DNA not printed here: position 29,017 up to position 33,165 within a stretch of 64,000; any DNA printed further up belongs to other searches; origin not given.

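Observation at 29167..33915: Two-gene operon encoding a 1282-aa protein with a prepilin-type N-terminus and a 293-aa Cys-rich paralog of its N-terminal region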

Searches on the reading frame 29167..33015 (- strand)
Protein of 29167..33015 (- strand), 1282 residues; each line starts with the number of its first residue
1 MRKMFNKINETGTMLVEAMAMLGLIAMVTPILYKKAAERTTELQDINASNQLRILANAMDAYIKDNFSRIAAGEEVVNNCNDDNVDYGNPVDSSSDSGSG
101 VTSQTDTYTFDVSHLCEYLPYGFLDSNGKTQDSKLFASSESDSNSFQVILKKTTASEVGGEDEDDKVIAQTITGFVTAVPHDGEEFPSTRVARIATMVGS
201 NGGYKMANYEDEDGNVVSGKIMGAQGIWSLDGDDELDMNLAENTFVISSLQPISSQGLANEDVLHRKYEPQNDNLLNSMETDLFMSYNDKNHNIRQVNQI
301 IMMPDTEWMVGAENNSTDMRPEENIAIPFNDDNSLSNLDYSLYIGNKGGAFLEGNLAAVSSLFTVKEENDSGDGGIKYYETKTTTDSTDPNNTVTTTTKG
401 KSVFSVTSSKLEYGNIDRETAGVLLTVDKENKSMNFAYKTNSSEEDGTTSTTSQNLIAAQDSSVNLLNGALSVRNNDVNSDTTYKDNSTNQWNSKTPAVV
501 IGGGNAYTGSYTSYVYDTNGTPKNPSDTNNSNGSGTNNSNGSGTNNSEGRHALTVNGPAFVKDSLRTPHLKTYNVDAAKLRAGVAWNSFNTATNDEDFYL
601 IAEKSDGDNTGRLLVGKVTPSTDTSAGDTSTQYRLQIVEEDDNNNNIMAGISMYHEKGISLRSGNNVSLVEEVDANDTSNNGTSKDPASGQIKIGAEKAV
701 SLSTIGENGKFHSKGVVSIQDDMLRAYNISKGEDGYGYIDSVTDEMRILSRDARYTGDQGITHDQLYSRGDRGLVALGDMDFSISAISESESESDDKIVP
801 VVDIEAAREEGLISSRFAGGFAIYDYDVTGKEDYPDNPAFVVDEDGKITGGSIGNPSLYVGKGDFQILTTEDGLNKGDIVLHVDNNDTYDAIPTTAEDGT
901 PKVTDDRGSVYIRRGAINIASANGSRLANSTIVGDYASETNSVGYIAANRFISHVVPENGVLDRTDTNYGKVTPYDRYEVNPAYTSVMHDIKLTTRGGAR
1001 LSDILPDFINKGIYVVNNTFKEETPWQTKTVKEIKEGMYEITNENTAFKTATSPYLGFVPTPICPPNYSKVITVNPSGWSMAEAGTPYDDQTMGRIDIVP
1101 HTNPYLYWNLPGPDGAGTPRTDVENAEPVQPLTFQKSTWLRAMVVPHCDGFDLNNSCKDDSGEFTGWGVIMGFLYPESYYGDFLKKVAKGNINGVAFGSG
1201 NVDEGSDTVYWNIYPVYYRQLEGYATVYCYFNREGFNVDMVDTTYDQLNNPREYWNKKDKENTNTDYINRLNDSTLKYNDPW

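Call 6: search_protein_families(library=pfam, proteins=[window:29167-33015:-], max_evalue=1)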
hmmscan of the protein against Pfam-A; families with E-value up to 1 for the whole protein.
window:29167-33015:- (1282 aa): 1 family
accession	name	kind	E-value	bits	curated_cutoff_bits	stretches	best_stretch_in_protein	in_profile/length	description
PF21270.2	SOGP_4th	-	0.15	12.8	27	1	416-488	15-86/90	Glycoside phosphorylase C-terminal domain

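Call 7: search_protein_families(library=ncbifam, proteins=[window:29167-33015:-], max_evalue=1)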
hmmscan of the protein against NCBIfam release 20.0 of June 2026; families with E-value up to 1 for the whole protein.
window:29167-33015:- (1282 aa): 0 families

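Call 8: find_homologous_proteins(query=window:29167-33015:-, max_evalue=0.001)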
Query window:29167-33015:- (1282 aa): 298 proteins with E <= 0.001 among 8000 candidates; the best 120 are listed.
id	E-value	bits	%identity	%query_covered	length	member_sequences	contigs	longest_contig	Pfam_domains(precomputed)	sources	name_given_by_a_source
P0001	0.0e+0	2903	100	100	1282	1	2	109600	-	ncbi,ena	-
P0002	0.0e+0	2581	91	100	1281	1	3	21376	-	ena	-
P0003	0.0e+0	2544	90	100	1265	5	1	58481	-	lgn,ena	-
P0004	0.0e+0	2531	90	100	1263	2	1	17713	-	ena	-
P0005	0.0e+0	2504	91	98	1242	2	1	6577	-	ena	-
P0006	0.0e+0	1395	57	100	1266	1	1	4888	-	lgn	-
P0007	0.0e+0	1378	55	100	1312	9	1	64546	-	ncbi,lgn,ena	-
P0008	0.0e+0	1362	55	100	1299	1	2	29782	-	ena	-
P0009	0.0e+0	1355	55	100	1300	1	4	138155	-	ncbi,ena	-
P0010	0.0e+0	1352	55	100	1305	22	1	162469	-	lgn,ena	-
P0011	0.0e+0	1338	55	100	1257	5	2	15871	-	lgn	-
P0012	0.0e+0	1333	54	100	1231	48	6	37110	-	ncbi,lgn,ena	-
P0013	0.0e+0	1328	54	100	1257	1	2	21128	-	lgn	-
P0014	0.0e+0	1328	54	100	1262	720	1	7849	-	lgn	-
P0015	0.0e+0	1313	54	100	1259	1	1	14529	-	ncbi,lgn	-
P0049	2.6e-205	703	39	100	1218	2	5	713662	-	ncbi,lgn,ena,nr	ncbi:MAG: hypothetical protein IJZ59_06730 [Alphaproteobacteria bacterium]|nr:hypothetical protein [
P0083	3.0e-156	540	36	100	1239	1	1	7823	PF04917.18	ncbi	-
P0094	7.9e-131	456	45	31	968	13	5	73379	-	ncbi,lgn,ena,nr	ncbi:MAG: hypothetical protein J6A33_01695 [Alphaproteobacteria bacterium]|nr:hypothetical protein [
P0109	5.1e-128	447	41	30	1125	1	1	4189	-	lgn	-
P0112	2.2e-127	445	42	34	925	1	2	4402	PF04917.18,PF04519.20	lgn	-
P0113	2.9e-127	444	42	34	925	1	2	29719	PF04917.18,PF04519.20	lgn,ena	-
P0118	7.1e-126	440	41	34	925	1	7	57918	PF04917.18,PF04519.20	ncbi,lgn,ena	-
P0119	7.5e-126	440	41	34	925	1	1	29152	PF04917.18,PF04519.20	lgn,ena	-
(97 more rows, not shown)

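Call 9: find_encoding_contigs(protein=P0001, flank=10000, max_places=3)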
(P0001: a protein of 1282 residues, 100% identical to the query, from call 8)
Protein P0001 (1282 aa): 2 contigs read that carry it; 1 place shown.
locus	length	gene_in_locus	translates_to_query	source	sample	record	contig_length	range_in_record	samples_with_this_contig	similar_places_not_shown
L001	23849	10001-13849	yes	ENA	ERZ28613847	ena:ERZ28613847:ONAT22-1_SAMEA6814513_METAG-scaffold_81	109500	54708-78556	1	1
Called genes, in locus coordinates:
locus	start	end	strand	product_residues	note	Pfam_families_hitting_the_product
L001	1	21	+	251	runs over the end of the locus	PF01553:Acyltransferase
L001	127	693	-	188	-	PF03602:Cons_hypoth95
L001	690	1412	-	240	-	PF01479:S4, PF00849:PseudoU_synth_2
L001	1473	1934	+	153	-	PF00383:dCMP_cyt_deam_1, PF14437:MafB19-deam, PF14439:Bd3614-deam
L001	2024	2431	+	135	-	-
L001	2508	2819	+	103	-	PF04977:DivIC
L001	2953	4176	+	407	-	PF01551:Peptidase_M23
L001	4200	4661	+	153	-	PF04519:Bactofilin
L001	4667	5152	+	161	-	PF01668:SmpB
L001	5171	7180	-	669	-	PF00270:DEAD (weak), PF04851:ResIII, PF17757:UvrB_inter, PF27431:UvrB_3rd, PF00271:Helicase_C, PF12344:UvrB, PF02151:UVR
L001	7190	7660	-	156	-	PF03448:MgtE_N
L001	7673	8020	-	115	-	-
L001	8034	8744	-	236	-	-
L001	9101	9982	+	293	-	-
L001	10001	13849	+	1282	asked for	-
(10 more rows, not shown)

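Call 15: find_encoding_contigs(protein=P0049, flank=10000, max_places=1)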
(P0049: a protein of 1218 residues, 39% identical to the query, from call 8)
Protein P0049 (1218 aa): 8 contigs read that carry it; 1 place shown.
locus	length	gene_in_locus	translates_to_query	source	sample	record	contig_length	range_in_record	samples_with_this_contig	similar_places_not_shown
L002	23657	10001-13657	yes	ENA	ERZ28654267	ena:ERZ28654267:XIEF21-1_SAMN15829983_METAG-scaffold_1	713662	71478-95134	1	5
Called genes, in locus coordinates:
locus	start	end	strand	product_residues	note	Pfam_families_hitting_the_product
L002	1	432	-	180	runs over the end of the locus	PF03602:Cons_hypoth95, PF05175:MTS, PF13847:Methyltransf_31, PF08241:Methyltransf_11, PF13649:Methyltransf_25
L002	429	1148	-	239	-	PF01479:S4, PF00849:PseudoU_synth_2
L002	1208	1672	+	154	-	PF00383:dCMP_cyt_deam_1, PF14437:MafB19-deam, PF14439:Bd3614-deam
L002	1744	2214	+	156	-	-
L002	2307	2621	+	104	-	PF04977:DivIC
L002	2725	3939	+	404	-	PF01551:Peptidase_M23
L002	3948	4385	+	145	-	PF04519:Bactofilin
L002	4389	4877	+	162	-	PF01668:SmpB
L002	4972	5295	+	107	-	-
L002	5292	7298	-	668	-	PF00270:DEAD (weak), PF04851:ResIII, PF17757:UvrB_inter, PF27431:UvrB_3rd, PF00271:Helicase_C, PF12344:UvrB, PF02151:UVR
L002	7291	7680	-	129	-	-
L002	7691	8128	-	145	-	PF20072:DUF6468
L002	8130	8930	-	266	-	PF01052:FliMN_C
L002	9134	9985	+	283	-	-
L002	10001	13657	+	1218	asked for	-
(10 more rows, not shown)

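Call 16: find_encoding_contigs(protein=P0118, flank=10000, max_places=1)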
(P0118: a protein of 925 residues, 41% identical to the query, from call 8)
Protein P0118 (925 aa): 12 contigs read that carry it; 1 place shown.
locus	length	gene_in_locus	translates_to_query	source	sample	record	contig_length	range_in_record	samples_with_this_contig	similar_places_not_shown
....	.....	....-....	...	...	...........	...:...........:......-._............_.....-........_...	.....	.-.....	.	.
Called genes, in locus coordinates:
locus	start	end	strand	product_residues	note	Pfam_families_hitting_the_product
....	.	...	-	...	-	?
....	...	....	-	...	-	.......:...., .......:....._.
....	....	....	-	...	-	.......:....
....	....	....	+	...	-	-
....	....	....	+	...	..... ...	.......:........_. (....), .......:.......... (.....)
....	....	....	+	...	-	-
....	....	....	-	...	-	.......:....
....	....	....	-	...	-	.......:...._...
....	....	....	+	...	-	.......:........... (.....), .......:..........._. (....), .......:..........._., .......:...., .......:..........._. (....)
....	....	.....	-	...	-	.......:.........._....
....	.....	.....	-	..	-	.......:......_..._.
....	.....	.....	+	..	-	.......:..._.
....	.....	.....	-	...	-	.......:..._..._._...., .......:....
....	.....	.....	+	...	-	-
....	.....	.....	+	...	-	-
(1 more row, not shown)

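Call 17: find_encoding_contigs(protein=P0094, flank=10000, max_places=1)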
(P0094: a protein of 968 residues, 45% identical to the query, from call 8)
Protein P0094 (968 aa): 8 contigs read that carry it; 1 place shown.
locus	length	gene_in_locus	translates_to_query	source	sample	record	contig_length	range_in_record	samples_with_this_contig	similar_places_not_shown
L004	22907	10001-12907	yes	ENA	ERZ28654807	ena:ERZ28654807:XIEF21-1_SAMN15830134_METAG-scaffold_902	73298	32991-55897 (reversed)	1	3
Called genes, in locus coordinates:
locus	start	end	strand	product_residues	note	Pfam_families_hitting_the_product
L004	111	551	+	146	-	PF02590:SPOUT_MTase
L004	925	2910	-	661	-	PF00270:DEAD (weak), PF04851:ResIII, PF17757:UvrB_inter, PF27431:UvrB_3rd, PF00271:Helicase_C, PF12344:UvrB, PF02151:UVR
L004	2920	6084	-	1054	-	-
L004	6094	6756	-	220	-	PF03448:MgtE_N (weak)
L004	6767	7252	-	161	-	PF20072:DUF6468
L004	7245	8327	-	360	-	PF02154:FliM, PF01052:FliMN_C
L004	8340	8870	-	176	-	PF03748:FliL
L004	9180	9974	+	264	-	-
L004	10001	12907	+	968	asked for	-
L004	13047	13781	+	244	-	-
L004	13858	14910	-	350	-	PF01384:PHO4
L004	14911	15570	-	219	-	PF01865:PhoU_div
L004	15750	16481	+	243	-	PF00085:Thioredoxin (faint), PF13462:Thioredoxin_4, PF13098:Thioredoxin_2 (weak), PF01323:DSBA, PF13743:Thioredoxin_5 (weak)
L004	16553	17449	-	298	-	PF00348:polyprenyl_synt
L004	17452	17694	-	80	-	PF02609:Exonuc_VII_S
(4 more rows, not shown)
